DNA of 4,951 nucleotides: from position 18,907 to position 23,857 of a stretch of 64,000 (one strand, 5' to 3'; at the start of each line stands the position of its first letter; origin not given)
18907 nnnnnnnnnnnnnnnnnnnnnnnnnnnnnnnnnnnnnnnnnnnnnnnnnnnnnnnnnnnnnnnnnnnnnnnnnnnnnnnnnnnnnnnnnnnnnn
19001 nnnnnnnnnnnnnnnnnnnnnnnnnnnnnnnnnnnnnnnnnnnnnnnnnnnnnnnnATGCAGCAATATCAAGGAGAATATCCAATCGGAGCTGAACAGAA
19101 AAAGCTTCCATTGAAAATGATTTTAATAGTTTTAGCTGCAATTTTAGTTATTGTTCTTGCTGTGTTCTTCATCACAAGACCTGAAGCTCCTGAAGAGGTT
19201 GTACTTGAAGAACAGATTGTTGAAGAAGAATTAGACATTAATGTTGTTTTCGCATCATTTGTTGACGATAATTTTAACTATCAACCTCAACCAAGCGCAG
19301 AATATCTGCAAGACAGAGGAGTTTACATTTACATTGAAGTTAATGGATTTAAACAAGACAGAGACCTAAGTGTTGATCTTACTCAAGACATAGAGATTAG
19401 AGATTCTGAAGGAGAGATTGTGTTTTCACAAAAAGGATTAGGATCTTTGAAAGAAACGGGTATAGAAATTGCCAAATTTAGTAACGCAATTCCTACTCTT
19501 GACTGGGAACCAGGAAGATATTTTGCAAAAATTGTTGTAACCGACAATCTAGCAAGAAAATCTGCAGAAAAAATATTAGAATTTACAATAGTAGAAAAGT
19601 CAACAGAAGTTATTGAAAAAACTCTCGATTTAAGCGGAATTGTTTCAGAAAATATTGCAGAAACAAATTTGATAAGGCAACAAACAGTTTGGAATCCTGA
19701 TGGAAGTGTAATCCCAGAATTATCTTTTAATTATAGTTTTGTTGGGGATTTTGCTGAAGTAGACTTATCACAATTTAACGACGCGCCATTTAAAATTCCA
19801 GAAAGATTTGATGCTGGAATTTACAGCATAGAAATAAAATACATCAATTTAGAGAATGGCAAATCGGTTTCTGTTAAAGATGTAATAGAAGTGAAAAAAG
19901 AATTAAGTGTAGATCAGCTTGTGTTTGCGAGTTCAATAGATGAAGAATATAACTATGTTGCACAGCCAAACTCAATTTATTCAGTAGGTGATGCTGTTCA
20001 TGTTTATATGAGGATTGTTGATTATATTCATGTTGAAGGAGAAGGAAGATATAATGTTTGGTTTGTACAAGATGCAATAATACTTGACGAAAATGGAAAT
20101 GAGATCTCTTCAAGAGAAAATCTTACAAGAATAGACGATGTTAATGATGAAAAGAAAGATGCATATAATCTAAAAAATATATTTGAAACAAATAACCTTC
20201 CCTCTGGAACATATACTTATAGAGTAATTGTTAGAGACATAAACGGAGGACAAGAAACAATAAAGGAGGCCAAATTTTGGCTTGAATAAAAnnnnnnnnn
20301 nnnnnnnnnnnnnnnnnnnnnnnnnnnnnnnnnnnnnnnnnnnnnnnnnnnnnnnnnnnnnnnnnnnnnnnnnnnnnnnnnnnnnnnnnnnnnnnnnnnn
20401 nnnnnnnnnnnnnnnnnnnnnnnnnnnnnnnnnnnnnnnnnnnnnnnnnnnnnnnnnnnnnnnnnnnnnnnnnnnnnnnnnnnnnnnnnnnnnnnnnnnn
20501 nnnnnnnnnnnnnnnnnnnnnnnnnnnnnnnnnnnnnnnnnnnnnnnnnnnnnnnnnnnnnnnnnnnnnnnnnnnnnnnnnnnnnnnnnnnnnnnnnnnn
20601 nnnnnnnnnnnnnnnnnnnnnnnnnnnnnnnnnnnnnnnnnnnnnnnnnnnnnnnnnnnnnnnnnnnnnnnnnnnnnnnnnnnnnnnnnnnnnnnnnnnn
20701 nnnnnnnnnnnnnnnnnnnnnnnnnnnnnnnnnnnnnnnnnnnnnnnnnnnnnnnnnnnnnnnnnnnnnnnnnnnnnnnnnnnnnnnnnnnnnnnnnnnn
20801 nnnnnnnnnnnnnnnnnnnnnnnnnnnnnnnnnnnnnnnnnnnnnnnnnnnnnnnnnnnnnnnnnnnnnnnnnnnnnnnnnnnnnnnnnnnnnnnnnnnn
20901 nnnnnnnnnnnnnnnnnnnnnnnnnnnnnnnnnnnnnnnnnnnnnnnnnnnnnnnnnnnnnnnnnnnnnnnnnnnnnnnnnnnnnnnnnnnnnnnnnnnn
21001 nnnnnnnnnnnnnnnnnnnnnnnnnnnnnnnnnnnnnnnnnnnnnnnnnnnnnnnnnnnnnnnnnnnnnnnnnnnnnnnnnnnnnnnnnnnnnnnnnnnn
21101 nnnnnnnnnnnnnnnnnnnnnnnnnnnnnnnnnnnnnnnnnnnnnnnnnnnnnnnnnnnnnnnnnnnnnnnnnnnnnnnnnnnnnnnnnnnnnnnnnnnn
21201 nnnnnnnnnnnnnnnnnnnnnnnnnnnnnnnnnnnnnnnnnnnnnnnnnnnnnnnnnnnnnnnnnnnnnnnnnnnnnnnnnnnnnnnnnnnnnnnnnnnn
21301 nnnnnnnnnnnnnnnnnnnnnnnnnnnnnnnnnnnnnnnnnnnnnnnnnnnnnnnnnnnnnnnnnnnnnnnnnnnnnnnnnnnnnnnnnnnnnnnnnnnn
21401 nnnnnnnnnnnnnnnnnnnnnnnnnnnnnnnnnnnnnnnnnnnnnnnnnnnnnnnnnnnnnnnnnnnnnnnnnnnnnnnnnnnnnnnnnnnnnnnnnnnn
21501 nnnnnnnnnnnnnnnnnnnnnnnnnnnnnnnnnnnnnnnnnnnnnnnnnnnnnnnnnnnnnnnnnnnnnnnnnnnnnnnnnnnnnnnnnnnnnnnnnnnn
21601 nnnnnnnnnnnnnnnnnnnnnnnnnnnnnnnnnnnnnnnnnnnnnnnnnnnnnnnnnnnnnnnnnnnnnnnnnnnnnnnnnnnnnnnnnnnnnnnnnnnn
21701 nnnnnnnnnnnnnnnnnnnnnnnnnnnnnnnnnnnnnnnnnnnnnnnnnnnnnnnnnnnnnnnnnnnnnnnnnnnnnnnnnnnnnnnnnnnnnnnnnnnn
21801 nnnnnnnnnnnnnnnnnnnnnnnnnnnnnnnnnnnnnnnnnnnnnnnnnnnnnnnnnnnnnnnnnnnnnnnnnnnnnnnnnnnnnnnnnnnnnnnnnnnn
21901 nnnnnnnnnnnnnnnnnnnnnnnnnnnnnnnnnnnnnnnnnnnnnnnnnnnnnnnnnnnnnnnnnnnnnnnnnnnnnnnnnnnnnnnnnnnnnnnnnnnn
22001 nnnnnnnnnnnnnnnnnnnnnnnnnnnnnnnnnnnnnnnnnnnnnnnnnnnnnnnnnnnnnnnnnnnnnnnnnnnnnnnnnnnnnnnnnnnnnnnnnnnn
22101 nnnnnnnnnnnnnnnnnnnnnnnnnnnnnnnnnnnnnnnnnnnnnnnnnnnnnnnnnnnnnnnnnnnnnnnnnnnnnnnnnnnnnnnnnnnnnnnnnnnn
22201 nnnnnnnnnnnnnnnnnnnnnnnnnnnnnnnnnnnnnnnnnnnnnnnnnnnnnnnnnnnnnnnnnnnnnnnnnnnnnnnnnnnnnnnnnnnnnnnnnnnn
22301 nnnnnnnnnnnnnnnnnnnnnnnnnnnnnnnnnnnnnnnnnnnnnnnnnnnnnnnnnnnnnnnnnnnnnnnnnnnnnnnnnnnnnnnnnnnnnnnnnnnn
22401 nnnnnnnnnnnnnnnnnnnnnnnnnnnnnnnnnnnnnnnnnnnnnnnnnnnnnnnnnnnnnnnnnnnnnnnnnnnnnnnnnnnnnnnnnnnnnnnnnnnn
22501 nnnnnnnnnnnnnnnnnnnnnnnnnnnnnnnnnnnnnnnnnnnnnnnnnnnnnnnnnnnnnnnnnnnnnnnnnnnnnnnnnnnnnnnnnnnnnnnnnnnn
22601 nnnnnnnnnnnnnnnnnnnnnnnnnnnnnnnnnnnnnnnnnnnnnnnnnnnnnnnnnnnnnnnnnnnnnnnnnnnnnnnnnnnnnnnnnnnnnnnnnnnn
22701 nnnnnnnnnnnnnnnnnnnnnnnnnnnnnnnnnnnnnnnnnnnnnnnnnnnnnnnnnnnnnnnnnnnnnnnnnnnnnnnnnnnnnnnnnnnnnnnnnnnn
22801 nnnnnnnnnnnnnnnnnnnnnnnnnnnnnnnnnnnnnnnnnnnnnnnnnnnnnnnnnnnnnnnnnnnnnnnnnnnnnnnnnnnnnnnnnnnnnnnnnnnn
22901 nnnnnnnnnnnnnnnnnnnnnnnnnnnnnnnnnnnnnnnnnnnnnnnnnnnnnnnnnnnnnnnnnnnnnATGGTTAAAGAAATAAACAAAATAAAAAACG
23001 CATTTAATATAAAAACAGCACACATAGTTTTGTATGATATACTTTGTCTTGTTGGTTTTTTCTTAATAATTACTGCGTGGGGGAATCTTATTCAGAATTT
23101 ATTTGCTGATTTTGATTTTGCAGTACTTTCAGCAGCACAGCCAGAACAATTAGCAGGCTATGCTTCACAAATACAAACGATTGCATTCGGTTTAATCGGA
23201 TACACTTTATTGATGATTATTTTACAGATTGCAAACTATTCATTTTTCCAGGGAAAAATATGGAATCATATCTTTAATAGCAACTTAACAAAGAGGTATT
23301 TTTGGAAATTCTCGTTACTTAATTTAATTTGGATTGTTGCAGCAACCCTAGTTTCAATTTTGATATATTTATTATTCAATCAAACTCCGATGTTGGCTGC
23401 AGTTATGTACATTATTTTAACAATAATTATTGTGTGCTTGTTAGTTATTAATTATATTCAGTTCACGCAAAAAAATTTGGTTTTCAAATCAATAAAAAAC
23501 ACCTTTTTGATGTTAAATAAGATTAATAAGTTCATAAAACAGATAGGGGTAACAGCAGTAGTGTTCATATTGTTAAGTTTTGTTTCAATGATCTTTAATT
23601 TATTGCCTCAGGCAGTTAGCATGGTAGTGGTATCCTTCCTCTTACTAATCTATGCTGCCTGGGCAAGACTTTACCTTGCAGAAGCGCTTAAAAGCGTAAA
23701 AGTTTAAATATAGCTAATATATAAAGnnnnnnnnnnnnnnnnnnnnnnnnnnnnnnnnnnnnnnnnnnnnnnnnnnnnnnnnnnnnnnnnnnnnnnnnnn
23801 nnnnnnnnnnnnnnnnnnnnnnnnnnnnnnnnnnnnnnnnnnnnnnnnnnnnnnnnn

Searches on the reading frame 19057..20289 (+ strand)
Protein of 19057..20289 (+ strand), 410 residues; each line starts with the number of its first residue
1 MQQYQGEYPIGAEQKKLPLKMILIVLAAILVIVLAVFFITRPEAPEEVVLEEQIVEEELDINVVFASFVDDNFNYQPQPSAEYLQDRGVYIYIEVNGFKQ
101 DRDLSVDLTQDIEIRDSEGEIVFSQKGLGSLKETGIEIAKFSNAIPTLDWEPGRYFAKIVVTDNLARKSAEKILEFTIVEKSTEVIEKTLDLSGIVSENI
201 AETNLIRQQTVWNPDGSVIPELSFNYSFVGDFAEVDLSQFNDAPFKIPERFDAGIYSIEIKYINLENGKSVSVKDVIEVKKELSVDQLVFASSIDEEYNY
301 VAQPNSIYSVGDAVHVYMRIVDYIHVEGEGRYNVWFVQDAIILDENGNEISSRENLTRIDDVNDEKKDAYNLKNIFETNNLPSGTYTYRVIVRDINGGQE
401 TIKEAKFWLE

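Call 10: search_protein_families(library=pfam, proteins=[window:19057-20289:+], max_evalue=0.01)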
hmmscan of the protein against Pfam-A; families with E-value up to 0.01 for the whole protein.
window:19057-20289:+ (410 aa): 3 families
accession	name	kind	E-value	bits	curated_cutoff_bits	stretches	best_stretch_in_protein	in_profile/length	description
PF07495.19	Y_Y_Y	-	0.0012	19.2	26.6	0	359-399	14-53/65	Y_Y_Y domain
PF18962.6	Por_Secre_tail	-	0.007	17.1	27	0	110-159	22-62/75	Secretion system C-terminal sorting domain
PF19077.6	Big_13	-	0.0085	17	27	0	376-405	66-96/102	Bacterial Ig-like domain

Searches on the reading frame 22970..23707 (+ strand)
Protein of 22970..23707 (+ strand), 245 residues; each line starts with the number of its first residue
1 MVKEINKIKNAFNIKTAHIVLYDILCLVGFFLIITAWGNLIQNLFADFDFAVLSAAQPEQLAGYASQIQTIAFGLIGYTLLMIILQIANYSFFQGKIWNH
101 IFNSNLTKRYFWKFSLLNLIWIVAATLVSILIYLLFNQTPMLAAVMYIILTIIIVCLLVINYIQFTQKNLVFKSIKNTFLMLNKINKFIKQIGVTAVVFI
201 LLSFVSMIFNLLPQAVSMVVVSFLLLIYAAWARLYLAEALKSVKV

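Call 10: search_protein_families(library=pfam, proteins=[window:22970-23707:+], max_evalue=0.01)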
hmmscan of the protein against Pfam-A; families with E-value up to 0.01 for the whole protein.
window:22970-23707:+ (245 aa): 1 family
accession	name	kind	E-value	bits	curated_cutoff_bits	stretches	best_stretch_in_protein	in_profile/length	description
PF09991.14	DUF2232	-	0.0029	17.3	27.8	1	24-103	41-120/290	Predicted membrane protein (DUF2232)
